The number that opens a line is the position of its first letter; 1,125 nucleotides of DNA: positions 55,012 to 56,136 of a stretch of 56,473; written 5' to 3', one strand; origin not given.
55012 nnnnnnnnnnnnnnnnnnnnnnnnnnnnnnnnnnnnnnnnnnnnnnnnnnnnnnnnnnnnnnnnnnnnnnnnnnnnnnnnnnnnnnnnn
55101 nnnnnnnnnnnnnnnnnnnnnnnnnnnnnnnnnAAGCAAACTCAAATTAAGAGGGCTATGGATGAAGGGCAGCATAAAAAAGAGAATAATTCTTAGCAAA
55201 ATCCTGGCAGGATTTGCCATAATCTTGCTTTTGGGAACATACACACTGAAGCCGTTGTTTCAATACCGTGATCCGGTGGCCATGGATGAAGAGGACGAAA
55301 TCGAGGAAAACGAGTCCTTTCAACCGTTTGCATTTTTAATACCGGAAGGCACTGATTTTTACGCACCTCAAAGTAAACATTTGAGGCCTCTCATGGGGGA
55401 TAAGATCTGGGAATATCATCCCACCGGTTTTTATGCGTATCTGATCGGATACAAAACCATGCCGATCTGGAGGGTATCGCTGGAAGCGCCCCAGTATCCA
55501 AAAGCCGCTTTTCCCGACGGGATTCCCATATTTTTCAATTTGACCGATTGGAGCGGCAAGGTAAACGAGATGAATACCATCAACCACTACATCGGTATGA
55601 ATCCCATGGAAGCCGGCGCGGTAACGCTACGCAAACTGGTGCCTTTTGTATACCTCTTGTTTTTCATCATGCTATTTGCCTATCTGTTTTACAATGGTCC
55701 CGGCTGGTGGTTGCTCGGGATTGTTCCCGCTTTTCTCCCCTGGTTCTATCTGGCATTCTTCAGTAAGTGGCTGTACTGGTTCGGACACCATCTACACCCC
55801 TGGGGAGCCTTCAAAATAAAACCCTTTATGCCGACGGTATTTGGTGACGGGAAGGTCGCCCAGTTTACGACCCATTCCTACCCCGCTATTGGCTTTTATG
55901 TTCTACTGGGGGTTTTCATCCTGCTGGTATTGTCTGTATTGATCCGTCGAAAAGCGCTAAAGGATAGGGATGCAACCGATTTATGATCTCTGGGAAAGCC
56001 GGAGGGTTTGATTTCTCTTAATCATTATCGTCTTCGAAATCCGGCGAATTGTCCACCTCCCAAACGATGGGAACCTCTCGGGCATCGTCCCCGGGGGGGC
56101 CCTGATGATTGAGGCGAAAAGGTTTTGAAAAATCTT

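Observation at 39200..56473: Alternative Complex III operon fused to a clade II (Sec-type) nosZ cluster under a GAF-kinase / NtrC / sigma-54 module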

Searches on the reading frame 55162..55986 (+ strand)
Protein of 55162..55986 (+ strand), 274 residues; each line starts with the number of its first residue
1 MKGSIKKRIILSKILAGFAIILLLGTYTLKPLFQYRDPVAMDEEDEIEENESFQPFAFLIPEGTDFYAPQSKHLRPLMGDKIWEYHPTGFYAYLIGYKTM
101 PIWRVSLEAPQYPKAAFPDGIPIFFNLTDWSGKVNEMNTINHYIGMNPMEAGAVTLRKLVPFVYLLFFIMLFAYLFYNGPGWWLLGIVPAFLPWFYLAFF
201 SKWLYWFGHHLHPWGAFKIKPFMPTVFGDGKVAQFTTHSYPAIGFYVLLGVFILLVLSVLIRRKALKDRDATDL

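Call 7: search_protein_families(library=pfam, proteins=[window:55162-55986:+], max_evalue=0.01)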
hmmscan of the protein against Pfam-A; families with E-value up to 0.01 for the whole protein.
window:55162-55986:+ (274 aa): 0 families

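Call 8: search_protein_families(library=ncbifam, proteins=[window:55162-55986:+], max_evalue=0.01)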
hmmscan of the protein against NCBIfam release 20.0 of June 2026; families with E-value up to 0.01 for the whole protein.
window:55162-55986:+ (274 aa): 0 families

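Call 16: find_encoding_contigs(protein=window:55162-55983:+, flank=10000, max_places=6)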
Protein window:55162-55983:+ (274 aa): 1 contig read that carries it; 1 place shown.
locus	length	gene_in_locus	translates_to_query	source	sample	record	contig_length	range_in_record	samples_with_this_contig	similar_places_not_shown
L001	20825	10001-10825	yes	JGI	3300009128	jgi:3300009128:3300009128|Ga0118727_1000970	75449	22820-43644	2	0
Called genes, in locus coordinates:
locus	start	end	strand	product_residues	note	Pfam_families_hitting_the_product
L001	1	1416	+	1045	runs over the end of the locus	PF04879:Molybdop_Fe4S4, PF13183:Fer4_8 (faint), PF00384:Molybdopterin, PF01568:Molydop_binding, PF12838:Fer4_7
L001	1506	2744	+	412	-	PF03916:NrfD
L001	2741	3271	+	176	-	PF11821:ActD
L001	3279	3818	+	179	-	PF13442:Cytochrome_CBB3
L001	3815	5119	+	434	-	-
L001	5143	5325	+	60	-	-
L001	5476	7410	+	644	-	PF18764:nos_propeller, PF13473:Cupredoxin_1, PF00116:COX2 (faint)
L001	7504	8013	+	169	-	-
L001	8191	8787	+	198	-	PF00034:Cytochrom_C (faint)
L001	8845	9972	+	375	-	PF13442:Cytochrome_CBB3 (faint), PF00034:Cytochrom_C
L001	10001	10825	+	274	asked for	-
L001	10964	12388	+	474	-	PF05048:NosD (weak), PF13229:Beta_helix, PF05048:NosD, PF13229:Beta_helix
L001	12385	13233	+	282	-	PF00005:ABC_tran, PF02463:SMC_N (faint), PF13304:AAA_21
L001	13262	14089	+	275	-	PF01061:ABC2_membrane, PF12679:ABC2_membrane_2, PF12698:ABC2_membrane_3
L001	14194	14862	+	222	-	PF05573:NosL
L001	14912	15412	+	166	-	PF05573:NosL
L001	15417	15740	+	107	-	-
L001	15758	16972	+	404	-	PF12704:MacB_PCD (weak), PF02687:FtsX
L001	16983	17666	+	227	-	PF00005:ABC_tran, PF13304:AAA_21, PF02463:SMC_N (weak)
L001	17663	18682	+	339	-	-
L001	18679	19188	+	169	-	PF05573:NosL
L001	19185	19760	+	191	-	-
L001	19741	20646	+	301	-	PF13187:Fer4_9 (faint), PF13534:Fer4_17 (faint), PF13183:Fer4_8 (faint), PF25160:LdpA_Fe-S-bd (faint), PF00037:Fer4 (faint), PF12797:Fer4_2 (faint), PF12837:Fer4_6 (faint), PF12838:Fer4_7, +3 more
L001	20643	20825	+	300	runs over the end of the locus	PF12801:Fer4_5, PF00037:Fer4 (faint), PF14697:Fer4_21 (faint), PF12801:Fer4_5 (weak), PF13237:Fer4_10 (weak), PF13187:Fer4_9 (weak)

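Call 18: search_protein_families(library=ncbifam, proteins=[L001:10964-12385:+, L001:12385-13230:+, L001:13262-14086:+, L001:14194-14859:+, L001:14912-15409:+, L001:15417-15737:+, L001:17663-18679:+, L001:18679-19185:+, L001:19185-19757:+, L001:19741-20643:+], max_evalue=0.001)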
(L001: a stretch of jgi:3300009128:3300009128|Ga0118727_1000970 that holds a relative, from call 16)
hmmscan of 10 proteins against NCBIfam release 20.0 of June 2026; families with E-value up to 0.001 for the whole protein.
L001:10964-12385:+ (474 aa): 2 families
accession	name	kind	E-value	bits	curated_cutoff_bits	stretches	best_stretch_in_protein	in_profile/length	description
TIGR04247.1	NosD_copper_fam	subfamily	9.7e-113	376.6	300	1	27-403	1-375/377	nitrous oxide reductase family maturation protein NosD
TIGR03804.1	para_beta_helix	repeat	9.4e-16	57.2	19.45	2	105-142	4-41/44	parallel beta-helix repeat protein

L001:12385-13230:+ (282 aa): 191 families (the best 25 are shown)
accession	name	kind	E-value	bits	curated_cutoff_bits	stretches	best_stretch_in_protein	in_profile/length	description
TIGR03864.1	PQQ_ABC_ATP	hypoth_equivalog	1.8e-35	122.5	302.25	1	2-213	2-217/236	ABC transporter, ATP-binding subunit, PQQ-dependent alcohol dehydrogenase system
TIGR03522.1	GldA_ABC_ATP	equivalog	2.2e-35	122.6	402.6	1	2-234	3-238/301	gliding motility-associated ABC transporter ATP-binding subunit GldA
TIGR03375.1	type_I_sec_LssB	subfamily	4.6e-35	121.1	693.1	1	13-210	479-683/696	type I secretion system permease/ATPase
TIGR01188.1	drrA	subfamily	7.8e-34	117.3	312.45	1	9-223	1-221/302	daunorubicin resistance ABC transporter, ATP-binding protein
NF033858.1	ABC2_perm_RbbA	equivalog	1.3e-32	112.7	1050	1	2-211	2-220/909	ribosome-associated ATPase/putative transporter RbbA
TIGR02857.1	CydD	equivalog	3.6e-32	112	435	1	11-200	332-528/529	thiol reductant ABC exporter subunit CydD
TIGR03740.1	galliderm_ABC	subfamily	1.5e-31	109.9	309.75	1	3-219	2-215/223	lantibiotic protection ABC transporter ATP-binding subunit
NF010060.0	PRK13537.1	equivalog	2.1e-31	108.9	521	1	2-210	16-228/314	nodulation factor ABC transporter ATP-binding protein NodI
TIGR04520.1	ECF_ATPase_1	equivalog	2.3e-31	109.2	315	1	3-212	2-220/269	energy-coupling factor transporter ATPase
TIGR04521.1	ECF_ATPase_2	equivalog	3.4e-31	108.4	330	1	14-213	18-230/279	energy-coupling factor transporter ATPase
NF000355.4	ribo_prot_ABC_F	equivalog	1.8e-30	106.3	380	1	2-206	3-192/499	ribosomal protection-like ABC-F family protein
TIGR00968.1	3a0106s01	subfamily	6.4e-30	104.4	342.75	1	2-209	1-212/237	sulfate ABC transporter ATP-binding protein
NF010059.0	PRK13536.1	equivalog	1.5e-29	102.8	549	1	2-227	44-271/342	nodulation factor ABC transporter ATP-binding protein NodI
NF007027.0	PRK09493.1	equivalog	6.7e-29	100.9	379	1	1-211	1-219/240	glutamine ABC transporter ATP-binding protein GlnQ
NF008105.0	PRK10851.1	equivalog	3.2e-28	98.5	502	1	2-209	3-218/362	sulfate/thiosulfate ABC transporter ATP-binding protein CysA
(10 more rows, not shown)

L001:13262-14086:+ (275 aa): 1 family
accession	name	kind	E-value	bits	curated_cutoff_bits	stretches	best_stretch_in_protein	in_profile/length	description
TIGR03518.1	ABC_perm_GldF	equivalog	0.00085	19.4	288.5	0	26-182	24-179/240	gliding motility-associated ABC transporter permease subunit GldF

L001:14194-14859:+ (222 aa): 0 families

L001:14912-15409:+ (166 aa): 0 families

L001:15417-15737:+ (107 aa): 0 families

L001:17663-18679:+ (339 aa): 0 families

L001:18679-19185:+ (169 aa): 0 families

L001:19185-19757:+ (191 aa): 0 families

L001:19741-20643:+ (301 aa): 27 families (the best 25 are shown)
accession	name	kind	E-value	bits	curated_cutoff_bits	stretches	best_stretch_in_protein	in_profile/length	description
NF007012.0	PRK09476.1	equivalog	1.3e-47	162.1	269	2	4-151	3-153/254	ferredoxin-type protein NapG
TIGR00397.1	mauM_napG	subfamily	1.4e-40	139.1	178.85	2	41-145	36-140/213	MauM/NapG family ferredoxin-type protein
TIGR00402.1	napF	equivalog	1.2e-11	44.7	102.2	1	45-122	22-91/149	ferredoxin-type protein NapF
TIGR01971.1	NuoI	subfamily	3e-10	39.7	113.05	1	227-293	45-107/121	NADH-quinone oxidoreductase, chain I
NF042909.1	FMH_DH_FwdF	exception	6.6e-08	32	375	1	223-285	256-314/336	tungsten-dependent formylmethanofuran dehydrogenase subunit FwdF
NF040864.1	HgcB_ferredoxin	equivalog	3.4e-07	30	99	1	58-132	14-78/93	mercury methylation ferredoxin HgcB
NF004545.0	PRK05888.3-1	equivalog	5e-07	29.5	229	0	227-281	69-122/154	NADH-quinone oxidoreductase subunit NuoI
TIGR02512.1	FeFe_hydrog_A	subfamily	7.5e-07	28.3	405.95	0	58-73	50-65/375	[FeFe] hydrogenase, group A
TIGR03048.1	PS_I_psaC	equivalog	1.9e-06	28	130.65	0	58-125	8-72/80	photosystem I iron-sulfur center protein PsaC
NF038196.1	ferrodoxin_EFR1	subfamily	7.1e-06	26.2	75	0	262-292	181-210/242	EFR1 family ferrodoxin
NF009053.0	PRK12387.1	subfamily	8.1e-06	25.7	204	0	228-281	42-89/180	formate hydrogenlyase complex iron-sulfur subunit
NF006076.0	PRK08222.1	equivalog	8.6e-06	25.7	270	0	228-287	42-93/181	hydrogenase 4 subunit H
TIGR02936.1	fdxN_nitrog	equivalog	1.4e-05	25.1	80.55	0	59-81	22-44/91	ferredoxin III, nif-specific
NF004537.0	PRK05888.1-3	equivalog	1.7e-05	24.5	163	0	58-77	113-132/204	NADH-quinone oxidoreductase subunit NuoI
NF004536.0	PRK05888.1-1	equivalog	1.7e-05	24.2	212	1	228-293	62-123/180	NADH-quinone oxidoreductase subunit NuoI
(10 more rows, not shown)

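Call 43: find_related_loci(query=L001:19741-20643:+, collection=metagenome_contigs, flank=10000)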
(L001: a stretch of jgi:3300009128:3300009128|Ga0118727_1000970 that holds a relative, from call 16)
Query L001:19741-20643:+ (301 aa) in metagenome_contigs; peptide patterns used: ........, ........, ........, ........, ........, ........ (x = any residue, [..] = any of these).
600 stretches matched a pattern (row limit reached: there are more); 512 encode a relative of the query (tblastn E <= 1e-3); the best 80 are kept; 80 distinct loci.
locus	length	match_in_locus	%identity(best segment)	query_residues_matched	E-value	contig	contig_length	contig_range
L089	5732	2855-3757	74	1-301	7e-157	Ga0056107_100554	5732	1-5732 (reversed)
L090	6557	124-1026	73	1-301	1e-155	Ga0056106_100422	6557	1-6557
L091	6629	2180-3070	75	1-297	3e-154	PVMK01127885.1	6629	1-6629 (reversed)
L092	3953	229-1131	77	1-301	3e-157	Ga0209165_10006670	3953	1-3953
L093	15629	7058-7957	77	1-300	7e-152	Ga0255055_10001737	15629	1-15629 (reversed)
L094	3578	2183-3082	77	1-300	5e-156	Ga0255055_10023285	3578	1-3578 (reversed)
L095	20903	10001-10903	75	1-301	5e-150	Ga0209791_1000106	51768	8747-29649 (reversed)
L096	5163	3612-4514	75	1-301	8e-152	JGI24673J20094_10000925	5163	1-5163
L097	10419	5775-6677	75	1-301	6e-148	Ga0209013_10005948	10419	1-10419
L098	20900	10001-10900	77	1-300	4e-148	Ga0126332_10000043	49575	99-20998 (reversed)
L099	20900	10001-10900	77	1-300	1e-146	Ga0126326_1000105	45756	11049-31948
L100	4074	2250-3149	77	1-300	2e-150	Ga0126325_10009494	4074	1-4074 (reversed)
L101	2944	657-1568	75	1-300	3e-153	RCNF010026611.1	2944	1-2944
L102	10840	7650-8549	70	1-300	6e-146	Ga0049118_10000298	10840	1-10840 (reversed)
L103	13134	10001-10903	74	1-301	1e-144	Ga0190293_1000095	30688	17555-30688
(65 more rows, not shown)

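Call 47: search_protein_families(library=pfam, proteins=[L098:10921-11820:+, L098:11860-12186:+, L098:12267-12923:+, L098:12980-13840:+, L098:13898-15271:-, L098:15267-16235:-, L098:16248-16868:-, L098:17081-17761:-, L098:17616-20072:-, L001:19185-19757:+], max_evalue=0.001)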
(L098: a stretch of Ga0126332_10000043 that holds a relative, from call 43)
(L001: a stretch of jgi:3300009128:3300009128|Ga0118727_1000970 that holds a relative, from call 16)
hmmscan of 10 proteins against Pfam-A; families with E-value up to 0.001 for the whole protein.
L098:10921-11820:+ (300 aa): 7 families
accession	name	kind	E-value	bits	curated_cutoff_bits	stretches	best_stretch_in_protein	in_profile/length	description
PF12801.12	Fer4_5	-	7.8e-12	45.4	22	2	97-140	4-46/48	4Fe-4S binding domain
PF12837.12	Fer4_6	-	4.1e-06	26.9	25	0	234-251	2-19/24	4Fe-4S binding domain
PF13237.11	Fer4_10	-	4.5e-06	26.9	25.5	1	237-284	5-52/53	4Fe-4S dicluster domain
PF13187.11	Fer4_9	-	9.2e-06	26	27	1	240-288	1-51/52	4Fe-4S dicluster domain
PF00037.32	Fer4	-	8.6e-05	22.6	21.1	1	268-288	2-22/24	4Fe-4S binding domain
PF12838.12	Fer4_7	-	0.00019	22.3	27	0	240-285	1-49/52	4Fe-4S dicluster domain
PF14697.11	Fer4_21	-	0.00039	20.9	35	0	213-254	14-54/59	4Fe-4S dicluster domain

L098:11860-12186:+ (109 aa): 2 families
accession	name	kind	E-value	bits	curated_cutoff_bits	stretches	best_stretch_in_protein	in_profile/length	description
PF00034.26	Cytochrom_C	-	1.9e-11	45.6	21.3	1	28-107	3-88/90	Cytochrome c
PF13442.11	Cytochrome_CBB3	-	2e-06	28.5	27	1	25-105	2-68/68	Cytochrome C oxidase, cbb3-type, subunit III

L098:12267-12923:+ (219 aa): 1 family
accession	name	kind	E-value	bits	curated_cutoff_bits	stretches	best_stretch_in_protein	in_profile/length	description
PF11845.13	Tll0287-like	-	0.00053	20.9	24.1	1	75-153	38-109/144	Tll0287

L098:12980-13840:+ (287 aa): 5 families
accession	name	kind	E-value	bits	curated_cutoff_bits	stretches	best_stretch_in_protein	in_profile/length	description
PF00805.28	Pentapeptide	-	3e-42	142.2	20.2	5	226-262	1-37/40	Pentapeptide repeats (8 copies)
PF13599.13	Pentapeptide_4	-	2e-37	127.5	38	4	80-152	5-77/78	Pentapeptide repeat region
PF13576.12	Pentapeptide_3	-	3.8e-21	75.5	27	2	205-246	3-47/48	Pentapeptide repeats (9 copies)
PF25296.1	Decapeptide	-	8.6e-07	29.2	45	0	211-259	15-63/74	Decapeptide repeat region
PF23894.2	LD_SV2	-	9.2e-05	23.2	29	0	133-217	3-86/92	SV2A/B/C luminal domain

L098:13898-15271:- (457 aa): 1 family
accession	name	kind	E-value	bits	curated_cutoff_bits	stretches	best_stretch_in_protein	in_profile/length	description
PF03916.19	NrfD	-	1.1e-30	107.8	25.8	1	104-403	4-309/313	Polysulphide reductase, NrfD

L098:15267-16235:- (322 aa): 10 families
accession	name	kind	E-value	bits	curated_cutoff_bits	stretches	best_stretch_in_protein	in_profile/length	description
PF13247.11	Fer4_11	-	3.9e-20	72.3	26.2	2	171-233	3-67/100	4Fe-4S dicluster domain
PF13187.11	Fer4_9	-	2.3e-12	47.1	27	2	210-281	2-50/52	4Fe-4S dicluster domain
PF13237.11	Fer4_10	-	2.8e-11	43.6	25.5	2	203-279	2-53/53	4Fe-4S dicluster domain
PF12838.12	Fer4_7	-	4.8e-11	43.4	27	1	210-281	2-51/52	4Fe-4S dicluster domain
PF12797.12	Fer4_2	-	3.2e-06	27.2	24.5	1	202-222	2-22/22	4Fe-4S binding domain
PF00037.32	Fer4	-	5e-06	26.6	21.1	1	203-222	1-20/24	4Fe-4S binding domain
PF13534.11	Fer4_17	-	1.7e-05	25.7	22.2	0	210-263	2-50/61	4Fe-4S dicluster domain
PF12837.12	Fer4_6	-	2.1e-05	24.7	25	1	202-222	1-21/24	4Fe-4S binding domain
PF14697.11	Fer4_21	-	8.3e-05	23.1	35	1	177-221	7-52/59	4Fe-4S dicluster domain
PF13183.11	Fer4_8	-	0.00097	20.1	27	1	209-281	4-67/68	4Fe-4S dicluster domain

L098:16248-16868:- (206 aa): 6 families
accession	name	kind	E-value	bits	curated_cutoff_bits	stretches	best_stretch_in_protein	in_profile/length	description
PF14522.11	Cytochrome_C7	-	9.7e-07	29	24.8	1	77-153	6-66/67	Cytochrome c7 and related cytochrome c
PF22113.1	Mtrc-MtrF_II-IV_dom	-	1.4e-05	25.1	30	0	84-130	8-41/176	Outer membrane cytochrome MtrC/MtrF-like, domains II/IV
PF02085.21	Cytochrom_CIII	-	9.8e-05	23.1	22.9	1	102-189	16-86/101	Class III cytochrome C family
PF14537.11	Cytochrom_c3_2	-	0.0001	23.1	25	0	76-153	20-78/79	Cytochrome c3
PF09699.15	Paired_CXXCH_1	-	0.0007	19.7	20.6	0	179-190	7-18/41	Doubled CXXCH motif (Paired_CXXCH_1)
PF02738.23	MoCoBD_1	-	0.0008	19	27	0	23-71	49-97/244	Molybdopterin cofactor-binding domain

L098:17081-17761:- (226 aa): 3 families
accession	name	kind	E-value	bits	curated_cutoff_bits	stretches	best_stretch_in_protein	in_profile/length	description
PF03892.19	NapB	-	4.8e-08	33.6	25.1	1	79-114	36-73/127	Nitrate reductase cytochrome c-type subunit (NapB)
PF14522.11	Cytochrome_C7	-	5.2e-06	26.6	24.8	0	132-211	12-66/67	Cytochrome c7 and related cytochrome c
PF14537.11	Cytochrom_c3_2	-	0.00035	21.4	25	0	102-141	23-65/79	Cytochrome c3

L098:17616-20072:- (818 aa): 3 families
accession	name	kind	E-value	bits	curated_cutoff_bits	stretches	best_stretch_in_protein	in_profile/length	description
PF00384.28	Molybdopterin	-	2.4e-59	201.6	24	1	99-552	1-351/353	Molybdopterin oxidoreductase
PF01568.27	Molydop_binding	-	1.5e-27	96.2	26.8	1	656-764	1-110/110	Molydopterin dinucleotide binding domain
PF04879.21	Molybdop_Fe4S4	-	2.8e-15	56.5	22.7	1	43-95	2-54/55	Molybdopterin oxidoreductase Fe4S4 domain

L001:19185-19757:+ (191 aa): 1 family
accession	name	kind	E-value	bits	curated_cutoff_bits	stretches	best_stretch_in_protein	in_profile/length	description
PF05573.18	NosL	-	4.4e-05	24.3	24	1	39-108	7-79/131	NosL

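Call 56: search_solved_structures(query=window:55162-55983:+, max_evalue=1)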
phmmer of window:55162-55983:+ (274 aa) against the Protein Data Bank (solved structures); distinct sequences matched with E-value up to 1: 0.
